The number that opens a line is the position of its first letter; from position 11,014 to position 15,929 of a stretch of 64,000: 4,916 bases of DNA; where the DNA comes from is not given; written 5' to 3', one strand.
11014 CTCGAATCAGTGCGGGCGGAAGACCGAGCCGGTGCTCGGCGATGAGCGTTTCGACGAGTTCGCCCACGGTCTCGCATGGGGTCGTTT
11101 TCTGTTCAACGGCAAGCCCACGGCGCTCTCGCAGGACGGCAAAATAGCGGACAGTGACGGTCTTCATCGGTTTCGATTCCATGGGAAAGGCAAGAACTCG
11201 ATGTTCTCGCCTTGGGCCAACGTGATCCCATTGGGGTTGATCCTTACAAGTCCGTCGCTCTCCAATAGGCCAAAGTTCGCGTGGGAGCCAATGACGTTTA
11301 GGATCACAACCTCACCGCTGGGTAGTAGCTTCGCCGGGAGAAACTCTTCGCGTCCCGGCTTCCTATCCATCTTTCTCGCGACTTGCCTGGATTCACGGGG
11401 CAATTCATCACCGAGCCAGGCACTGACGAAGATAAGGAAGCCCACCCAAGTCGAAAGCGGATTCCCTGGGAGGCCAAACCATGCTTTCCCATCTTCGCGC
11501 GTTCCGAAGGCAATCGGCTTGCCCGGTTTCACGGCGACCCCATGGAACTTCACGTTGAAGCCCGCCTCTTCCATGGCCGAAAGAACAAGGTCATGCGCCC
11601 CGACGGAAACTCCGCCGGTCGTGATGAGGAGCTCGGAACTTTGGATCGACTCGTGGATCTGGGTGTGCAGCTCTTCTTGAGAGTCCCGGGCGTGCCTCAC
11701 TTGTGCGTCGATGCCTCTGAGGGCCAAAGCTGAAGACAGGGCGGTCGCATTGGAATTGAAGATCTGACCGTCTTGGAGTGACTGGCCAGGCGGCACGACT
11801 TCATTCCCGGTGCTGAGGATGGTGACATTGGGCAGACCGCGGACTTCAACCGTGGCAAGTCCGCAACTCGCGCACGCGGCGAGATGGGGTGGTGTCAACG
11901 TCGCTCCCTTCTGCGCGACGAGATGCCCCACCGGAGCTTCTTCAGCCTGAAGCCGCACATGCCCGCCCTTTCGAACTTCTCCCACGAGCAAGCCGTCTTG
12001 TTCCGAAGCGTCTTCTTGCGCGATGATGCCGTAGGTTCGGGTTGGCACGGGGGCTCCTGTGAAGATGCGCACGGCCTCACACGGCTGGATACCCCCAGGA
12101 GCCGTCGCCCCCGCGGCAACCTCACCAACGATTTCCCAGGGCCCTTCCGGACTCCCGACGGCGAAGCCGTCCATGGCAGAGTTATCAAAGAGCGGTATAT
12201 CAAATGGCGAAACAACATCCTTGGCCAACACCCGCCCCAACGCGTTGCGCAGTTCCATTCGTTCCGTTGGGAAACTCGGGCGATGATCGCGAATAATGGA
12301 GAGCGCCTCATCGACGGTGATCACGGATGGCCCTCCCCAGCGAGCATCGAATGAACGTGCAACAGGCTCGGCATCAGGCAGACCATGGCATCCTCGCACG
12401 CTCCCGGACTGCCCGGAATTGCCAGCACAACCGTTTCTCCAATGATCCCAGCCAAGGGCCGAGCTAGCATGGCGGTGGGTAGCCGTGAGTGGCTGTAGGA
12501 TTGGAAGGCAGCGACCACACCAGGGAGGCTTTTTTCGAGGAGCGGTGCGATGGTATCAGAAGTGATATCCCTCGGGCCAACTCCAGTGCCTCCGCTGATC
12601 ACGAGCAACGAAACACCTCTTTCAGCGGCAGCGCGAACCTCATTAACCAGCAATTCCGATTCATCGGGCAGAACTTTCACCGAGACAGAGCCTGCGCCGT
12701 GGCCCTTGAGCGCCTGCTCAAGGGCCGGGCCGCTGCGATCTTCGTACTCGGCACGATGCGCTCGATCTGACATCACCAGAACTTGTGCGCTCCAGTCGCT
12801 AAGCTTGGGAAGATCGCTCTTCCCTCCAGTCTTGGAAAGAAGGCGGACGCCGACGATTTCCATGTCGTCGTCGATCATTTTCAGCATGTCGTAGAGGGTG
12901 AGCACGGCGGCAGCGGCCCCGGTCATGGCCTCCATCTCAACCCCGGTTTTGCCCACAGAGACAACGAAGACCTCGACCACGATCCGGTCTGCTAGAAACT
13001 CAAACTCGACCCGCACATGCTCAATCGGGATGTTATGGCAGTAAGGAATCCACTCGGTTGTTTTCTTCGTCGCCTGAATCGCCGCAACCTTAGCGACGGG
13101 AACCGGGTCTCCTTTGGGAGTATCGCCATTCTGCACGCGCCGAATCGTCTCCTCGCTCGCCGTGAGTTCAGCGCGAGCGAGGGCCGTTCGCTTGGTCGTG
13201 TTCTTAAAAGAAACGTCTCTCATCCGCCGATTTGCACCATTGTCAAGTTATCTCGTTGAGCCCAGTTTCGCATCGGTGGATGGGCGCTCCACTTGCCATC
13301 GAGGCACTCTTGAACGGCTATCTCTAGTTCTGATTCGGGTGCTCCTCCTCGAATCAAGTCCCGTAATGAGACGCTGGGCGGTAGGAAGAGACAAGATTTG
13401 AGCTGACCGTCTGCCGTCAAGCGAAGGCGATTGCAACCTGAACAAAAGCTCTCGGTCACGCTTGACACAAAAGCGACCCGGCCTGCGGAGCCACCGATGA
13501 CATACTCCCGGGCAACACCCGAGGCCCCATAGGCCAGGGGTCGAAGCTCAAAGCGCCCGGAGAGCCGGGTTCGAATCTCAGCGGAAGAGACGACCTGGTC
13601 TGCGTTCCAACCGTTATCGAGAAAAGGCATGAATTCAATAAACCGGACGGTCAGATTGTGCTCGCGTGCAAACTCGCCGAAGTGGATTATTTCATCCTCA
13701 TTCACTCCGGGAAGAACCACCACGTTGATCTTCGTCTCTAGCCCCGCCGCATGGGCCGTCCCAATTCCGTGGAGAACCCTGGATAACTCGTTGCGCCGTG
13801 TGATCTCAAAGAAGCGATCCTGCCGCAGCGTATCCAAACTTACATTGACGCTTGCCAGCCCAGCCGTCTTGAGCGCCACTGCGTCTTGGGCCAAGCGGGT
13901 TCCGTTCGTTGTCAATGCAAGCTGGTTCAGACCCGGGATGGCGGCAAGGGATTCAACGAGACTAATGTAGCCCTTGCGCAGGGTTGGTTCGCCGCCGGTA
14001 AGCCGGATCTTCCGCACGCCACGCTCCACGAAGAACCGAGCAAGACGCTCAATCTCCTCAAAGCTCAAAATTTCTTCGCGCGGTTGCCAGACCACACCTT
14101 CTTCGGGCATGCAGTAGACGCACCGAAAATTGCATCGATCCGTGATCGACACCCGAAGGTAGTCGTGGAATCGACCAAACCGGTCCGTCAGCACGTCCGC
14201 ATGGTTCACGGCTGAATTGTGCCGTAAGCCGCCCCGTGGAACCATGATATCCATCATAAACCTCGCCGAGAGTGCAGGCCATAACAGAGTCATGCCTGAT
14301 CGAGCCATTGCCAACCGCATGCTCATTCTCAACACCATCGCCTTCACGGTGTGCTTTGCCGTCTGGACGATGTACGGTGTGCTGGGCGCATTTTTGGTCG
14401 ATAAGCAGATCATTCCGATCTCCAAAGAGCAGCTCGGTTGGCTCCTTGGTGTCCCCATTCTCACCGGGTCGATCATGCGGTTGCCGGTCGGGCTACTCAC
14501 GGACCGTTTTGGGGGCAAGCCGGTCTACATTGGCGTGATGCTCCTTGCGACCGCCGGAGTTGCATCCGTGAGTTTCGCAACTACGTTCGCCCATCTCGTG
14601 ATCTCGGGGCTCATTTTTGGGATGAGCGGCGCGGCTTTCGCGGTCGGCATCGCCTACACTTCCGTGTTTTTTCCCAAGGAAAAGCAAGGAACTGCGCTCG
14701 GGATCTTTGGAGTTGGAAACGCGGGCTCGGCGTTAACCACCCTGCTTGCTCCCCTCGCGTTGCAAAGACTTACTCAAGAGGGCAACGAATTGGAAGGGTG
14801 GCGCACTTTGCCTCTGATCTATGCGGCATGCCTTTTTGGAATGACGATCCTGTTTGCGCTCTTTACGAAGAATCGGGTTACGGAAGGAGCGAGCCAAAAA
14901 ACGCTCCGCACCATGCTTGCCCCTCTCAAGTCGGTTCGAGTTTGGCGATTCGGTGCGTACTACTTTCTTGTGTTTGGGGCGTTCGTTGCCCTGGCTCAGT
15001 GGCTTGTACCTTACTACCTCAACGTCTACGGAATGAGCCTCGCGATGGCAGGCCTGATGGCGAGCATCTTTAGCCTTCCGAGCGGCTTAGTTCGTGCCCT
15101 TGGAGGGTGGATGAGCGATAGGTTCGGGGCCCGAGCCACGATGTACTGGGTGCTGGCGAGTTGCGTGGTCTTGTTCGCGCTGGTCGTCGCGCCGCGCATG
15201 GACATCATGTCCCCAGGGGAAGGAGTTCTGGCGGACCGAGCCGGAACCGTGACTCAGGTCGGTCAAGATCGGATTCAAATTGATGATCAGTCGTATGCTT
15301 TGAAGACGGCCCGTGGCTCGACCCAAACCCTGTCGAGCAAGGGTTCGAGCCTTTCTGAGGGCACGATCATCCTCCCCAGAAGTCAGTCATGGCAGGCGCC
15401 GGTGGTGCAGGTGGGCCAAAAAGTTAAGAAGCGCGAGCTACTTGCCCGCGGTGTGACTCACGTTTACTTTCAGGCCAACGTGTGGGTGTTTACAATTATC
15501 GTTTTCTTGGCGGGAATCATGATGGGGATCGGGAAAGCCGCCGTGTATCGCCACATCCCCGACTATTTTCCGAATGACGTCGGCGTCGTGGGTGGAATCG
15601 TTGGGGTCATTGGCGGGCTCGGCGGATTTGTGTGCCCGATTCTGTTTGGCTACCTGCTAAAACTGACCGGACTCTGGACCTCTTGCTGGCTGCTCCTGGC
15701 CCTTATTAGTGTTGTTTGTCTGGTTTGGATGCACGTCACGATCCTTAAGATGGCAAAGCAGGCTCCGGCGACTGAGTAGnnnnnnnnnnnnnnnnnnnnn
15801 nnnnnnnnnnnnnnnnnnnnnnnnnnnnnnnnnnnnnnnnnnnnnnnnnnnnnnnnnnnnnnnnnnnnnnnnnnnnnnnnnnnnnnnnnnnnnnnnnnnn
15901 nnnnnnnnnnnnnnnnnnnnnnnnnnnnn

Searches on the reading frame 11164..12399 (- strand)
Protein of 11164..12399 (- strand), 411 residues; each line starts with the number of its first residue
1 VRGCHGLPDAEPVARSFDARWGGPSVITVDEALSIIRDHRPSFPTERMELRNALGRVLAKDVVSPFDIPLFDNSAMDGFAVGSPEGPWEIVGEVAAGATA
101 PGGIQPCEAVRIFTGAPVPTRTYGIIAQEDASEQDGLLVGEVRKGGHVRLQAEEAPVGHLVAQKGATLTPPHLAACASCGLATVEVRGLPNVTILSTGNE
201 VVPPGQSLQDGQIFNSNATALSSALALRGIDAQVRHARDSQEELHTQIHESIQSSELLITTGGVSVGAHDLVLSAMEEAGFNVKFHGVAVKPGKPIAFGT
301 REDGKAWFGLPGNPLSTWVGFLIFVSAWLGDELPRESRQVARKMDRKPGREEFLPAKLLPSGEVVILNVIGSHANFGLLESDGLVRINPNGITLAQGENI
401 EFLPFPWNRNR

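Call 31: search_protein_families(library=pfam, proteins=[window:11164-12399:-])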
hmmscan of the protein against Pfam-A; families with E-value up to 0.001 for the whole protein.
window:11164-12399:- (411 aa): 3 families
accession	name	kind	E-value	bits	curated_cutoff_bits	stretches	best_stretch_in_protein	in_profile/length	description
PF03453.22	MoeA_N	-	1e-36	126.5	30.8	1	27-180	1-160/160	MoeA N-terminal region (domain I and II)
PF00994.29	MoCF_biosynth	-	3.6e-26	92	26.6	1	194-327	2-140/144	Probable molybdopterin binding domain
PF03454.20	MoeA_C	-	2.1e-07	31.5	22.1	1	340-405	4-72/72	MoeA C-terminal region (domain IV)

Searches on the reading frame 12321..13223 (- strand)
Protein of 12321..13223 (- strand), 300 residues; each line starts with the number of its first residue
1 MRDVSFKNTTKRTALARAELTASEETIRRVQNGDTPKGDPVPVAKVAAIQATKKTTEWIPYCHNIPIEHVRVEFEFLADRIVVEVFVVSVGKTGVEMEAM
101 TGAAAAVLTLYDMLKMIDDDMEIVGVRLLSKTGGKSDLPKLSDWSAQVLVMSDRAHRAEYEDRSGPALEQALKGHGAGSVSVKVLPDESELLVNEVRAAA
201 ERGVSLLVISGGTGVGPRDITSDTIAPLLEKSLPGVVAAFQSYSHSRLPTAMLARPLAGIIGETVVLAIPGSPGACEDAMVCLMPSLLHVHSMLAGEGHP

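Call 31: search_protein_families(library=pfam, proteins=[window:12321-13223:-])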
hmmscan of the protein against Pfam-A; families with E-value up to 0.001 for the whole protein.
window:12321-13223:- (300 aa): 2 families
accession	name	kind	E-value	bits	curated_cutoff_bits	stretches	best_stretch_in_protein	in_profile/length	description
PF01967.27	MoaC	-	3.5e-46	157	27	1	1-134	1-136/136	MoaC family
PF00994.29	MoCF_biosynth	-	5e-25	88.3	26.6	1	148-288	2-143/144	Probable molybdopterin binding domain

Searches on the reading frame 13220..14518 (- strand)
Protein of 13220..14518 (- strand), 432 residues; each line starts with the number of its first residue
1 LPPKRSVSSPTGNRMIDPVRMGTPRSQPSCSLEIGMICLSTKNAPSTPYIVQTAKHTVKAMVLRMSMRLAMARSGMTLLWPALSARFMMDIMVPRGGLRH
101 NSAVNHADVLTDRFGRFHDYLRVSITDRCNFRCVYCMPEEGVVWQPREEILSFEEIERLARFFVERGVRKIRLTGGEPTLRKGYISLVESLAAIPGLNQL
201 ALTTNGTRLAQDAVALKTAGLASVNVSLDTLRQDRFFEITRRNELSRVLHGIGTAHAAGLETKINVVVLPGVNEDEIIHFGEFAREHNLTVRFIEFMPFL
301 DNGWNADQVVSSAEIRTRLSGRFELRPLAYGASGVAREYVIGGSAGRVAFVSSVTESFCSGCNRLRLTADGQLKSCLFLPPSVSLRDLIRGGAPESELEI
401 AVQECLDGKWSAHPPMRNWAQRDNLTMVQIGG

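Call 31: search_protein_families(library=pfam, proteins=[window:13220-14518:-])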
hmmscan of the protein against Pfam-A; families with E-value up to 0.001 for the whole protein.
window:13220-14518:- (432 aa): 3 families
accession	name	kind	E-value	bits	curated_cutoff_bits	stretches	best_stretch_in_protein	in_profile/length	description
PF04055.27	Radical_SAM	-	1.7e-33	116.6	29.5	1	123-283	1-165/166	Radical SAM superfamily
PF06463.18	Mob_synth_C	-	3.6e-31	108.2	37.4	1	290-413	2-126/128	Molybdenum Cofactor Synthesis C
PF13353.11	Fer4_12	-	6.9e-05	23.6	22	1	127-230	13-115/137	4Fe-4S single cluster domain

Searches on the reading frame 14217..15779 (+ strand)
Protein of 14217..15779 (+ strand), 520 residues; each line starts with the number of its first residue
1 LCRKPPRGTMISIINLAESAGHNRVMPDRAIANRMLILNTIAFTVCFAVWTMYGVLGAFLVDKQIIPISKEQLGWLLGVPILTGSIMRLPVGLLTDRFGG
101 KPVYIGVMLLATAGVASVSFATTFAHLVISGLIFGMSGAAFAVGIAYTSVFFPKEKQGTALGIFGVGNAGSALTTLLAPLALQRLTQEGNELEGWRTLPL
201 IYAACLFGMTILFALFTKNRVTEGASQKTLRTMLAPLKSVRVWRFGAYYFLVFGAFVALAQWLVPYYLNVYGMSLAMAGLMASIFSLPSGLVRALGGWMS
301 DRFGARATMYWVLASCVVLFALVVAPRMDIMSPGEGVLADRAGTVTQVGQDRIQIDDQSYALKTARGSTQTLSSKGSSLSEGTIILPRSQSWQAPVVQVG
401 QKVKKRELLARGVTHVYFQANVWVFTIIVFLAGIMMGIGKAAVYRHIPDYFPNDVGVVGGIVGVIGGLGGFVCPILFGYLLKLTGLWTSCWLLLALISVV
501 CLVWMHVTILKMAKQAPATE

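Call 32: search_protein_families(library=pfam, proteins=[window:14217-15779:+])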
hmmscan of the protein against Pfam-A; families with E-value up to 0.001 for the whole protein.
window:14217-15779:+ (520 aa): 3 families
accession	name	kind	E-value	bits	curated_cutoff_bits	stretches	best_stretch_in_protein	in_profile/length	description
PF07690.21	MFS_1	-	4.2e-42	144.8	33.4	2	43-325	6-287/347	Major Facilitator Superfamily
PF13347.12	MFS_2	-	6.8e-09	35.2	27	1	167-325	143-308/427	MFS/sugar transport protein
PF01306.25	LacY_symp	-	5e-05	22.7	24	1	236-321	3-88/413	LacY proton/sugar symporter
